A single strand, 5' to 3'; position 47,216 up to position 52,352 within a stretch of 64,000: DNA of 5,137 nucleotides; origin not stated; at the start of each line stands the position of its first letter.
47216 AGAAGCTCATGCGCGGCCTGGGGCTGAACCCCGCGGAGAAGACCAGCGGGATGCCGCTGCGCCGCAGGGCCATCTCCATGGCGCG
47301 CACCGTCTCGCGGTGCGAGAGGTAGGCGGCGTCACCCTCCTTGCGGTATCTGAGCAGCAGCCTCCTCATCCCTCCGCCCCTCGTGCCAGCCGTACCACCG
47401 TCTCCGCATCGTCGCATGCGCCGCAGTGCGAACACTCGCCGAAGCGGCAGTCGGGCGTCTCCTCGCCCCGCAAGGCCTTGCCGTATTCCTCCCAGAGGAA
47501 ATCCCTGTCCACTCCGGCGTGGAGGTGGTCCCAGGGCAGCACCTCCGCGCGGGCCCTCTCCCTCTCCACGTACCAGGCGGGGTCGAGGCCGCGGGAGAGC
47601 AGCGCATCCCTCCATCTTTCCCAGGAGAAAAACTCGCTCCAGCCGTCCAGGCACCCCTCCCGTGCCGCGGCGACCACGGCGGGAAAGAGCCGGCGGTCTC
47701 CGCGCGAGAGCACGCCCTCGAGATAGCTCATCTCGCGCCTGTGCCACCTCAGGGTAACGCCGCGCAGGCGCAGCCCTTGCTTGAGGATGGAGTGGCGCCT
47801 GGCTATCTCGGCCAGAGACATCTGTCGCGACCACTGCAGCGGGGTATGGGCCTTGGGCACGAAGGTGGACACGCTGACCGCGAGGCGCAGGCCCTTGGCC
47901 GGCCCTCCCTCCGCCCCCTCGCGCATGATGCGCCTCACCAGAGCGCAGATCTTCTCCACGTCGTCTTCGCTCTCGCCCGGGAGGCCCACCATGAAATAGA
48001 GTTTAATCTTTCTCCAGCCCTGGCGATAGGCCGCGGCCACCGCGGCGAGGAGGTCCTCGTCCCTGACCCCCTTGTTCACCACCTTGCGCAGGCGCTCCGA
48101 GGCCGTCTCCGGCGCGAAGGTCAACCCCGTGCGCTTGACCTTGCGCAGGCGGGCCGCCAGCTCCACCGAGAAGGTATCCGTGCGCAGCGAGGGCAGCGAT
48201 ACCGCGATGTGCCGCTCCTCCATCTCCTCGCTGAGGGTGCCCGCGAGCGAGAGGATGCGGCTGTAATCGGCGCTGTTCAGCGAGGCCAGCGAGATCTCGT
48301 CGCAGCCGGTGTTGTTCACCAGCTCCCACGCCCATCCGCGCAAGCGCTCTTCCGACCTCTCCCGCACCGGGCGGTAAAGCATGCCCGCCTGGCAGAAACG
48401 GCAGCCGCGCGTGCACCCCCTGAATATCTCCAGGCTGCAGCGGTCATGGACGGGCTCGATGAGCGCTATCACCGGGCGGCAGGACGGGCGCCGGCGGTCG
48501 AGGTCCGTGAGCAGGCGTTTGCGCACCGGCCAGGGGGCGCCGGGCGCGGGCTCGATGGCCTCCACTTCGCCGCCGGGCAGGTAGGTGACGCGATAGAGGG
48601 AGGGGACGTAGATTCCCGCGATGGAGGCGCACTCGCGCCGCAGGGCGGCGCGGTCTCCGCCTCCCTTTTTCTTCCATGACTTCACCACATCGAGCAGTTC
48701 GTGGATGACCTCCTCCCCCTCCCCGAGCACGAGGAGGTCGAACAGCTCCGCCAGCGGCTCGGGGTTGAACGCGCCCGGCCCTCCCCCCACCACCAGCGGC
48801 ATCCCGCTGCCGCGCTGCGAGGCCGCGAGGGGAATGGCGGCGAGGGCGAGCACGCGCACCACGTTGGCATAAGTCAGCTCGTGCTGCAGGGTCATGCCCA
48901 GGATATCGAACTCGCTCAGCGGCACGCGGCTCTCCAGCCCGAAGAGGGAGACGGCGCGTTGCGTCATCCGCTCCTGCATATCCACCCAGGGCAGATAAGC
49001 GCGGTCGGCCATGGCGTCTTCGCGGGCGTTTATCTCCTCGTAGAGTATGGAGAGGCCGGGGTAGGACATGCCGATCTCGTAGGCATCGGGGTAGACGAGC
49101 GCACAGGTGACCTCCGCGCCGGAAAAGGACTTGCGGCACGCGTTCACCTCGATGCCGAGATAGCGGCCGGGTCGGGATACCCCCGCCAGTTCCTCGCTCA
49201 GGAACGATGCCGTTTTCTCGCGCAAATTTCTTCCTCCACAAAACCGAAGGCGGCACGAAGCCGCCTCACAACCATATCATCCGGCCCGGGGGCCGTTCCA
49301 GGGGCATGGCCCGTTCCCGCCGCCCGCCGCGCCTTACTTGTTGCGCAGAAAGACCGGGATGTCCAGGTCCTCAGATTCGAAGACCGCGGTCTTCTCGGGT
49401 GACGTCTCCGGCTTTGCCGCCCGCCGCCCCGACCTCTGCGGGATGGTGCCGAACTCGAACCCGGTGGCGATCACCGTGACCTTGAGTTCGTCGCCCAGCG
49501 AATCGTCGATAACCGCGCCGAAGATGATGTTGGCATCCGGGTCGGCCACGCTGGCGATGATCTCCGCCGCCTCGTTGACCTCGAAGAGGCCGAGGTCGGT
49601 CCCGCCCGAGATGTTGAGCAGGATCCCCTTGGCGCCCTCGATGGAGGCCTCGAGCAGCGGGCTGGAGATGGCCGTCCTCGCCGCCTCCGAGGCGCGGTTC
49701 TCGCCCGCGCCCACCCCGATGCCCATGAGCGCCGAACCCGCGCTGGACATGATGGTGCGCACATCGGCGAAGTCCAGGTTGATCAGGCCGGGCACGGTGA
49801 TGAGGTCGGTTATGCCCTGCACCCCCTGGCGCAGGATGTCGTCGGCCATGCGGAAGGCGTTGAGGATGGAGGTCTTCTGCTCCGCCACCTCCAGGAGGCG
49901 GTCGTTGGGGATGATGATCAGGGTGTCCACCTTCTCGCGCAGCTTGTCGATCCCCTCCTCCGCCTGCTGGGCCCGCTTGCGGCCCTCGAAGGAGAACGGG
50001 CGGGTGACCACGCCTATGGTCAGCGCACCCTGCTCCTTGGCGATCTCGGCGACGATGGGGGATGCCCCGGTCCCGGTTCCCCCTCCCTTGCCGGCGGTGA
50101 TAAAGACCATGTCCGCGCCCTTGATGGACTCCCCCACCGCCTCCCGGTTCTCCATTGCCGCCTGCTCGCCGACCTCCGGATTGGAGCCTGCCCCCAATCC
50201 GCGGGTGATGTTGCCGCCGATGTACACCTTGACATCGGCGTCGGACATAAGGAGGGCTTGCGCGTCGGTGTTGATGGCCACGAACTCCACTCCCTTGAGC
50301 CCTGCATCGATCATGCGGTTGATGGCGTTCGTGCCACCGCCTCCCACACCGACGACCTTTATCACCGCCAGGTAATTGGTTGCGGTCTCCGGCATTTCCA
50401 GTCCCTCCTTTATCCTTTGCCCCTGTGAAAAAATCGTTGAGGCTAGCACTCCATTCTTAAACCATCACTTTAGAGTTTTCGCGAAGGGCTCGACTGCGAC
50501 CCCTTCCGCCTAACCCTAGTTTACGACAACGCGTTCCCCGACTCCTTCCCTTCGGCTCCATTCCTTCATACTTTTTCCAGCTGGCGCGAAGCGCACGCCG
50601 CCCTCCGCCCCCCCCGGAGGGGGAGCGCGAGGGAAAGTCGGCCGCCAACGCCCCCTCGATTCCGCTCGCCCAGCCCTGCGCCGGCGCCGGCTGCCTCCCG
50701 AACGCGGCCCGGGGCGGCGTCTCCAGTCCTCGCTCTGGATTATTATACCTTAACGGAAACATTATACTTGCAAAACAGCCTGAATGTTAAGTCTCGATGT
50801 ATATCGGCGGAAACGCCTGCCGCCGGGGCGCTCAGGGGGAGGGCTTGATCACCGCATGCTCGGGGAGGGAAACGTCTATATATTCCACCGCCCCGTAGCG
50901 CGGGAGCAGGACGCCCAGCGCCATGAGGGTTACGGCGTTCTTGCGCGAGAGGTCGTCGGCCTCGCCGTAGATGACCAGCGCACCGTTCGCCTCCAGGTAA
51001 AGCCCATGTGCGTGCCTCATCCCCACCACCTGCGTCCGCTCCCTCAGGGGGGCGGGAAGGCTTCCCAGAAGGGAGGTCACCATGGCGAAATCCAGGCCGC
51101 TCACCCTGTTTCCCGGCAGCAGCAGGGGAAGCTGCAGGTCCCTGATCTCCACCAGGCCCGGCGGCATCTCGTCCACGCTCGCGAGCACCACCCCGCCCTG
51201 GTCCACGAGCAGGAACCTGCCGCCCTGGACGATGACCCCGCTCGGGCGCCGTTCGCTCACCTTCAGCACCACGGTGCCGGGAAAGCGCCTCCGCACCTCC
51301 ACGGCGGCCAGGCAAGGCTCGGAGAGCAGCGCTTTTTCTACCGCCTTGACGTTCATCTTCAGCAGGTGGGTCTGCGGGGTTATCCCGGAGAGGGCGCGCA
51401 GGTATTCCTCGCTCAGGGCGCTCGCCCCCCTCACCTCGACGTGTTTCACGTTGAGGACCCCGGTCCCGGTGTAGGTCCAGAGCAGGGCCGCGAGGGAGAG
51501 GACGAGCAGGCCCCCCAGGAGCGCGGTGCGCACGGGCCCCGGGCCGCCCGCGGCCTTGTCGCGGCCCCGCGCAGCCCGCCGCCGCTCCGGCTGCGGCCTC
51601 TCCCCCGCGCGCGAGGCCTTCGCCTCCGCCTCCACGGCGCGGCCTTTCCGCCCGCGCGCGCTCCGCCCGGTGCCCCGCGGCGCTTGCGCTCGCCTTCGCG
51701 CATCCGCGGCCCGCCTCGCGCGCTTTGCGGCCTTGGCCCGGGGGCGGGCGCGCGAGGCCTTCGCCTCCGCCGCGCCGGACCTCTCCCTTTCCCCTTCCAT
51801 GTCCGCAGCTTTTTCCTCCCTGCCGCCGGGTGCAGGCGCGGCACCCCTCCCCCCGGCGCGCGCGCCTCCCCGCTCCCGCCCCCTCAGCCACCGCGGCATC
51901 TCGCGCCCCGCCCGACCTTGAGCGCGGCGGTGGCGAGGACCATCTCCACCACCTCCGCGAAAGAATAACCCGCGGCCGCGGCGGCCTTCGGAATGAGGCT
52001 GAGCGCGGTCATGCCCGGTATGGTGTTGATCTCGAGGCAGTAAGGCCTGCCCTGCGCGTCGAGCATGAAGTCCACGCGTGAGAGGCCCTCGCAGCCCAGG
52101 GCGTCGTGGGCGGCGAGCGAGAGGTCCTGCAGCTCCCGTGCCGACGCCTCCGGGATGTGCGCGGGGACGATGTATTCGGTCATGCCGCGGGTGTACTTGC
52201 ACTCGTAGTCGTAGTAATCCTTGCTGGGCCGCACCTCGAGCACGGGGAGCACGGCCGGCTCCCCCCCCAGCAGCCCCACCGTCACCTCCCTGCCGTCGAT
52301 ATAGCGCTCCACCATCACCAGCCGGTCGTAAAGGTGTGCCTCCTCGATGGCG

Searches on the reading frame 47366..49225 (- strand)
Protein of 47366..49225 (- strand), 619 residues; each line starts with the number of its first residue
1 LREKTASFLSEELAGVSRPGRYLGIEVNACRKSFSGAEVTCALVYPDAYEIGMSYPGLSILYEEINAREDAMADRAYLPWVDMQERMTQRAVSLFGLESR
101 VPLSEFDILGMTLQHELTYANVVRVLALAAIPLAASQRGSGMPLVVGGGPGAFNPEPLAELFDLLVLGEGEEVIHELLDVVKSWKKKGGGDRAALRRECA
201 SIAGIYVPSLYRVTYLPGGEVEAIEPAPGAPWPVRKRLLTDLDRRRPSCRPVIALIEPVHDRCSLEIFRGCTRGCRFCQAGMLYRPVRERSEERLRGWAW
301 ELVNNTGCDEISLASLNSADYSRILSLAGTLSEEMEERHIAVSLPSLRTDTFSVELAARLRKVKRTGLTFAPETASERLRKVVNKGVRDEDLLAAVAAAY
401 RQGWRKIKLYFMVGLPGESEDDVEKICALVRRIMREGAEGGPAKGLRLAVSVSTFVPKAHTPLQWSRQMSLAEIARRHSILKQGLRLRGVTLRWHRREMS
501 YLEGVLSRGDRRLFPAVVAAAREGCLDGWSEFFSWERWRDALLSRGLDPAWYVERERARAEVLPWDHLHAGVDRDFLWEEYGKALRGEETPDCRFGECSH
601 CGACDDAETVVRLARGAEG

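Call 13: search_protein_families(library=pfam, proteins=[window:47366-49225:-], max_evalue=0.001)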
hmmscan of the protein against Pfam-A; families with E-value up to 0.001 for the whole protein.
window:47366-49225:- (619 aa): 2 families
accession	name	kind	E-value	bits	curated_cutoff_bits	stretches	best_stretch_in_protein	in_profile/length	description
PF19864.5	Radical_SAM_N2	-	2.5e-54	183.3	29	1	57-208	1-151/151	Radical SAM proteins, N-terminal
PF04055.27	Radical_SAM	-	4.1e-24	86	29.5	1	266-429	2-165/166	Radical SAM superfamily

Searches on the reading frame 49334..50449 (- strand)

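Call 16: search_protein_families(library=pfam, proteins=[window:49334-50449:-], max_evalue=0.001)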
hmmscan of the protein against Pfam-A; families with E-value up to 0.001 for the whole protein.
window:49334-50449:- (371 aa): 2 families
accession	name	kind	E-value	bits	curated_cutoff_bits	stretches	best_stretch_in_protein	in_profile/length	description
PF00091.31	Tubulin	-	1.5e-47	162.8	33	1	30-189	2-189/190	Tubulin/FtsZ family, GTPase domain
PF12327.13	FtsZ_C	-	6.5e-37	126.2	27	1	238-332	1-95/95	FtsZ family, C-terminal domain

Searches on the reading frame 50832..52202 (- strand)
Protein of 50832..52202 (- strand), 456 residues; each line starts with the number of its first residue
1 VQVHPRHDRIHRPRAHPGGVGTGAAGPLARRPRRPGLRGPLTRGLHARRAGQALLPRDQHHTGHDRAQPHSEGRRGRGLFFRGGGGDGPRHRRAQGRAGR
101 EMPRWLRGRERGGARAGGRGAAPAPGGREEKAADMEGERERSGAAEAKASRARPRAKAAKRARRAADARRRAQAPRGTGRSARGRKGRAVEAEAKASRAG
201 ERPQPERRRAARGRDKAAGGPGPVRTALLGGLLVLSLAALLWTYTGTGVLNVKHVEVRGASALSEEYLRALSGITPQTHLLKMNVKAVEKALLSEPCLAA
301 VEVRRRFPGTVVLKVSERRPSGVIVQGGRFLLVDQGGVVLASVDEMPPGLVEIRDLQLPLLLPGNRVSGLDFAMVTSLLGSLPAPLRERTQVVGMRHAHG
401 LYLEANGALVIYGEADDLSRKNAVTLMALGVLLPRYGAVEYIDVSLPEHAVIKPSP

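Call 16: search_protein_families(library=pfam, proteins=[window:50832-52202:-], max_evalue=0.001)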
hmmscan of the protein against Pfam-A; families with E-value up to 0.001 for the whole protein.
window:50832-52202:- (456 aa): 1 family
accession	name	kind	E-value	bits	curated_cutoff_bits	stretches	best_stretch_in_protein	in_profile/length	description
PF08478.15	POTRA_1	-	1.9e-15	57.3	23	1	251-318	2-69/69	POTRA domain, FtsQ-type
